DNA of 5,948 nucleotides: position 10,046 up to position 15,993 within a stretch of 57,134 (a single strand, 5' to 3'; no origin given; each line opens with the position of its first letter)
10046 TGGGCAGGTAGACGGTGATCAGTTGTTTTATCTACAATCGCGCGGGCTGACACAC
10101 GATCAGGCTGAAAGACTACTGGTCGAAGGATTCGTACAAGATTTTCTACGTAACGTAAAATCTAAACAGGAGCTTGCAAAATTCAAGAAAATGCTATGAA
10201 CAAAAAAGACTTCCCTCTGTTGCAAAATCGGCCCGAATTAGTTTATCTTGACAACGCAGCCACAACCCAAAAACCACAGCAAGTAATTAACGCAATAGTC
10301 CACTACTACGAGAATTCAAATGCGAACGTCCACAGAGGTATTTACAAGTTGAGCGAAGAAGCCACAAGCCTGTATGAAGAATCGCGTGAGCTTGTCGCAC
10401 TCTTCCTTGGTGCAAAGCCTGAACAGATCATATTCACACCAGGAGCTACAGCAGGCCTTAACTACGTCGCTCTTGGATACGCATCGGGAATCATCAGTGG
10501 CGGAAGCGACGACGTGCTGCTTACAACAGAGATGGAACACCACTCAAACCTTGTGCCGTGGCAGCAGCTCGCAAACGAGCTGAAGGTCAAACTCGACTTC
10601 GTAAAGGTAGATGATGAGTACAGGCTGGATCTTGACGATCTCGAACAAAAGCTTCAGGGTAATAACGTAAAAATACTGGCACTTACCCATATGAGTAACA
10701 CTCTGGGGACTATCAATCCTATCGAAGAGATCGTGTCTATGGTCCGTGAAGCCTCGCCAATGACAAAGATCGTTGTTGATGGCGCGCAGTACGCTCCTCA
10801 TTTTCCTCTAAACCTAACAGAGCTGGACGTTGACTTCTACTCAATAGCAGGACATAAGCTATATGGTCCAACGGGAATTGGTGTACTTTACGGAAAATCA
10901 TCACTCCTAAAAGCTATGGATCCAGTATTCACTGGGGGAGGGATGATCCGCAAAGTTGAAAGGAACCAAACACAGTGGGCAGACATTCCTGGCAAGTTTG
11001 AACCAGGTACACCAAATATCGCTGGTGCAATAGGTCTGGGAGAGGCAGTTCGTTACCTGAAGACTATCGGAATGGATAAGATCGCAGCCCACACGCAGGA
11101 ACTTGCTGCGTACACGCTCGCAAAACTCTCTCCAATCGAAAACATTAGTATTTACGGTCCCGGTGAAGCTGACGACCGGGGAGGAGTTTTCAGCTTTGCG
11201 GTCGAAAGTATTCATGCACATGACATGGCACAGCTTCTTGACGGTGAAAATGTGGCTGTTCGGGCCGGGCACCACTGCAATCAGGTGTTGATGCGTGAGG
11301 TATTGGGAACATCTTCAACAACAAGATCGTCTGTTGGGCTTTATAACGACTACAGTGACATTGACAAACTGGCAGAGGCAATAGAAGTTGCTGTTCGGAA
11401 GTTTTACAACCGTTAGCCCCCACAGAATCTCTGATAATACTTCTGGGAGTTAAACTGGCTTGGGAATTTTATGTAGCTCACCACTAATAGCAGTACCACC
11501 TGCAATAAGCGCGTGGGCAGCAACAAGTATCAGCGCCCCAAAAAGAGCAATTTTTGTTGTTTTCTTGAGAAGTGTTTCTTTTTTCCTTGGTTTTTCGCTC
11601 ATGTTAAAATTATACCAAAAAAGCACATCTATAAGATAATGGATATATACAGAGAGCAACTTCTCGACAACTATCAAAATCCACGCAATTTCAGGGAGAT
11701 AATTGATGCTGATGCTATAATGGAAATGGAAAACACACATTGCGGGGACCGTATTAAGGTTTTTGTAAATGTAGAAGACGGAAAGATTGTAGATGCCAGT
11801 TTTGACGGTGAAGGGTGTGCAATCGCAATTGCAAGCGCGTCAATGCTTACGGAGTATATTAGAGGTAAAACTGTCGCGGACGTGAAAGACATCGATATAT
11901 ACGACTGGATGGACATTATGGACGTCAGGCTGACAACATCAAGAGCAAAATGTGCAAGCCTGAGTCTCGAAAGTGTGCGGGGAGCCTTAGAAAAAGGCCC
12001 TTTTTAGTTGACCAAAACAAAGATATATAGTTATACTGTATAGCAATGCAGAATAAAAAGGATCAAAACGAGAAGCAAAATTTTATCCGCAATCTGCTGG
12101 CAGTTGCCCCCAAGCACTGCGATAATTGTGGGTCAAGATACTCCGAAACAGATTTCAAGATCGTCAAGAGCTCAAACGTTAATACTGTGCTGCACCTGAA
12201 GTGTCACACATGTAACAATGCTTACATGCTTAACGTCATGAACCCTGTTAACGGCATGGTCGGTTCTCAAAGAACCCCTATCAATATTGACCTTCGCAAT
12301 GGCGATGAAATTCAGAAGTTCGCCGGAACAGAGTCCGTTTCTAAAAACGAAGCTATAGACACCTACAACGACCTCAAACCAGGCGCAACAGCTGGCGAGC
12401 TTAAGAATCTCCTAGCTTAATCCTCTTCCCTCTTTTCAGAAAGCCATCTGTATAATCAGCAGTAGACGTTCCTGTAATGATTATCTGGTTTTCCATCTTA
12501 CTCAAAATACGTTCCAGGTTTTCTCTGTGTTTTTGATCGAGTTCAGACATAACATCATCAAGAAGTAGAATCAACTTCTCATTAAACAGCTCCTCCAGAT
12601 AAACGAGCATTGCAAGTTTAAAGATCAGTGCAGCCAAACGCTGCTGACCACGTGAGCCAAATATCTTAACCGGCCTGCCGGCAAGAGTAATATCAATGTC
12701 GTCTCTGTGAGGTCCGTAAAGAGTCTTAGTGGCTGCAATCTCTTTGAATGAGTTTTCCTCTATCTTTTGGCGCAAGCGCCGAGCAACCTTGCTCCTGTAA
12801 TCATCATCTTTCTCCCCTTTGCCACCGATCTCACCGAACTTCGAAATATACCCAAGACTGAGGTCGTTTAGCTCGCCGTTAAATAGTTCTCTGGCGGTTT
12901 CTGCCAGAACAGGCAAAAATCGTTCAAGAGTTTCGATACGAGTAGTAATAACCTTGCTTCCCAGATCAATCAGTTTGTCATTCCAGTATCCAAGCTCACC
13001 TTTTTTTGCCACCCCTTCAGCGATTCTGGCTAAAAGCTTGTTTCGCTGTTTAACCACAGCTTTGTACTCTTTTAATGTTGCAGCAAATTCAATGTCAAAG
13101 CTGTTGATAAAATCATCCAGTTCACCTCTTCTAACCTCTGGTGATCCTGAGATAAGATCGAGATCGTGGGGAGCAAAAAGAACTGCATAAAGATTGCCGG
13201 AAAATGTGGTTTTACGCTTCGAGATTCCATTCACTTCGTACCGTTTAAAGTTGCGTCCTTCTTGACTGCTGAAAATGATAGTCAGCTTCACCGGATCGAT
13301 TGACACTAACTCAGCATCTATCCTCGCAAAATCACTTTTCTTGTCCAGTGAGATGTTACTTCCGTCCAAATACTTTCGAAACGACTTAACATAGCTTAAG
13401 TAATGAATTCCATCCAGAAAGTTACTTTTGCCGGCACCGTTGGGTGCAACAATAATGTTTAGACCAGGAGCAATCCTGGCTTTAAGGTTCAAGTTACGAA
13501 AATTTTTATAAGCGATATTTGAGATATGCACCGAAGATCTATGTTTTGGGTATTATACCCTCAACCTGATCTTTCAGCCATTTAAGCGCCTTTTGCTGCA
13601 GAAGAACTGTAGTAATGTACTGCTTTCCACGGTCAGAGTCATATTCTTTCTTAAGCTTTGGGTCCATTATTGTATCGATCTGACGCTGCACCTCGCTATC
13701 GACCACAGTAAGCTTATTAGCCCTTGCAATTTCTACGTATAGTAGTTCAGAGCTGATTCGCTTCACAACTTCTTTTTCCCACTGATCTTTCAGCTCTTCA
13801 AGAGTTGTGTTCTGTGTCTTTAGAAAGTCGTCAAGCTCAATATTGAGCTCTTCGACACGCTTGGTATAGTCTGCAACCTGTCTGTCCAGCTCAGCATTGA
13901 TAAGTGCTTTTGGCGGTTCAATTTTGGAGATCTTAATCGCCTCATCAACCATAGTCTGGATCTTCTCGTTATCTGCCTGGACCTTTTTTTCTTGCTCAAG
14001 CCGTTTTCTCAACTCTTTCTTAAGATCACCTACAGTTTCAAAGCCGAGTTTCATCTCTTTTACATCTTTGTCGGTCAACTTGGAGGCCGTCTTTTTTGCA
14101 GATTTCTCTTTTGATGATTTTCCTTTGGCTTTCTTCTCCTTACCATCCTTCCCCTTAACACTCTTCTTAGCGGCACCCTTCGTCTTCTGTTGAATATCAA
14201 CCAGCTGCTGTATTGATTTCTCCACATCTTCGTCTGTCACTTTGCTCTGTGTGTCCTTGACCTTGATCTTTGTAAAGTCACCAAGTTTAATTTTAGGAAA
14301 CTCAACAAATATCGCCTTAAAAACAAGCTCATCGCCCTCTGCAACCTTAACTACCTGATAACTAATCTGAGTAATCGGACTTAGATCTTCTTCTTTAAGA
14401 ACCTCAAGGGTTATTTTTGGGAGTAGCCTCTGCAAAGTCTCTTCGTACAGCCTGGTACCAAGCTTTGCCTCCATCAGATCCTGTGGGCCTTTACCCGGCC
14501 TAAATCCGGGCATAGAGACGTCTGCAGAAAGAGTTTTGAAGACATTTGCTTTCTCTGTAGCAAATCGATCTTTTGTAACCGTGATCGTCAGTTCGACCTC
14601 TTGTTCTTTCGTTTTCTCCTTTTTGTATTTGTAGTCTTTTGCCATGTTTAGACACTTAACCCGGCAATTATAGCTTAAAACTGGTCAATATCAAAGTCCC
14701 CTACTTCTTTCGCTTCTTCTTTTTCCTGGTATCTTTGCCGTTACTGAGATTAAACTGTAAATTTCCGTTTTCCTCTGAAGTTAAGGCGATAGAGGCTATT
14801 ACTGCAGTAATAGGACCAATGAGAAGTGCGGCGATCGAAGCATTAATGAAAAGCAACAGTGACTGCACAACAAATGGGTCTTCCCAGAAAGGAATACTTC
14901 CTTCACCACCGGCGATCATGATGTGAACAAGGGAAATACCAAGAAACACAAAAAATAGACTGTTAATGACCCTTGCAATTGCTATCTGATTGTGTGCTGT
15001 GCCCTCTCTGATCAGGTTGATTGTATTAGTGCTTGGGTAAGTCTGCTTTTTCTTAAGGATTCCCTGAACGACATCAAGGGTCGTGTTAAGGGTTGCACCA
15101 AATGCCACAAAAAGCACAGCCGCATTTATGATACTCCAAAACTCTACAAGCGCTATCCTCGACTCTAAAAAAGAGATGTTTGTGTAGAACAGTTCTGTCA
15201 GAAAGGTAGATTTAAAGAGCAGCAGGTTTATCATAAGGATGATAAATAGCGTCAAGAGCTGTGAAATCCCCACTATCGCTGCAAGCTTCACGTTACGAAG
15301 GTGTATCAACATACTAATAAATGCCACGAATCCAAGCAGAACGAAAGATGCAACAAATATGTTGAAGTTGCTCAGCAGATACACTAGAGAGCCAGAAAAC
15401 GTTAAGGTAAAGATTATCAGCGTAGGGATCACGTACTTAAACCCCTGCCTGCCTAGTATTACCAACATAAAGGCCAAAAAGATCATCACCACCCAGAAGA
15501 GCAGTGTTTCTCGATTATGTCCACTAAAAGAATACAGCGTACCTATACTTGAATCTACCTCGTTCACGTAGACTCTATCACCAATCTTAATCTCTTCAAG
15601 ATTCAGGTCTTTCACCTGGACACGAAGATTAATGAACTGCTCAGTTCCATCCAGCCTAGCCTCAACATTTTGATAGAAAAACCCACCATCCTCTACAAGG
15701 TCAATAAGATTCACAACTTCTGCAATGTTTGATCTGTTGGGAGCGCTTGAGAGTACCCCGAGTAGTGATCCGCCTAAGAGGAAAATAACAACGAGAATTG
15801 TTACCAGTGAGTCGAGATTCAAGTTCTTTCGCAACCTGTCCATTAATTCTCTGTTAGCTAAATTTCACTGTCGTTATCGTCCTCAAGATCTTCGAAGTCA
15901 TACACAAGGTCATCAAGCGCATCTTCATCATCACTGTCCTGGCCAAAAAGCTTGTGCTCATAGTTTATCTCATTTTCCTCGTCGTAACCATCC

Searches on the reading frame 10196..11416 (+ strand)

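Call 19: search_protein_families(library=pfam, proteins=[window:10196-11416:+], max_evalue=0.00001)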
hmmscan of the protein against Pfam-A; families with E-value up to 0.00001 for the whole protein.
window:10196-11416:+ (406 aa): 1 family
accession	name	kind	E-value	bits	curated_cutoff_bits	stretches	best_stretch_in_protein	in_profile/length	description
PF00266.25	Aminotran_5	-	2.5e-131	438.5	21.5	1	16-392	1-371/371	Aminotransferase class-V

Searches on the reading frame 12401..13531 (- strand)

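Call 19: search_protein_families(library=pfam, proteins=[window:12401-13531:-], max_evalue=0.00001)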
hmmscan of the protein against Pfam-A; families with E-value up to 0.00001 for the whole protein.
window:12401-13531:- (376 aa): 2 families
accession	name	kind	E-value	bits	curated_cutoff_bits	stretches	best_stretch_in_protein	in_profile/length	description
PF02463.25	SMC_N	-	2.7e-18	66.7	40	1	3-355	2-197/220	RecF/RecN/SMC N terminal domain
PF13476.12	AAA_23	-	9.9e-06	26.8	27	0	3-106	4-98/201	AAA domain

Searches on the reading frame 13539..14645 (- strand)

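Call 19: search_protein_families(library=pfam, proteins=[window:13539-14645:-], max_evalue=0.00001)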
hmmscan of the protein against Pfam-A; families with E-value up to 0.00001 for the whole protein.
window:13539-14645:- (368 aa): 2 families
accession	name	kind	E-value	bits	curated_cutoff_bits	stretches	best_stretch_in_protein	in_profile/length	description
PF05697.18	Trigger_N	-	2.7e-31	109.2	22.2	1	6-148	2-144/144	Bacterial trigger factor protein (TF)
PF05698.19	Trigger_C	-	8.2e-21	75.2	22.7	1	204-358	1-161/162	Bacterial trigger factor protein (TF) C-terminus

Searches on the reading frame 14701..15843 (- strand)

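Call 19: search_protein_families(library=pfam, proteins=[window:14701-15843:-], max_evalue=0.00001)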
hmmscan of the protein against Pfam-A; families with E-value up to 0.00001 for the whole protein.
window:14701-15843:- (380 aa): 1 family
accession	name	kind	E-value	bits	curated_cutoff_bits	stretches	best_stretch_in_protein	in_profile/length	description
PF07907.16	YibE_F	-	1.9e-10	41.1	27.2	1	115-351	1-240/241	YibE/F-like protein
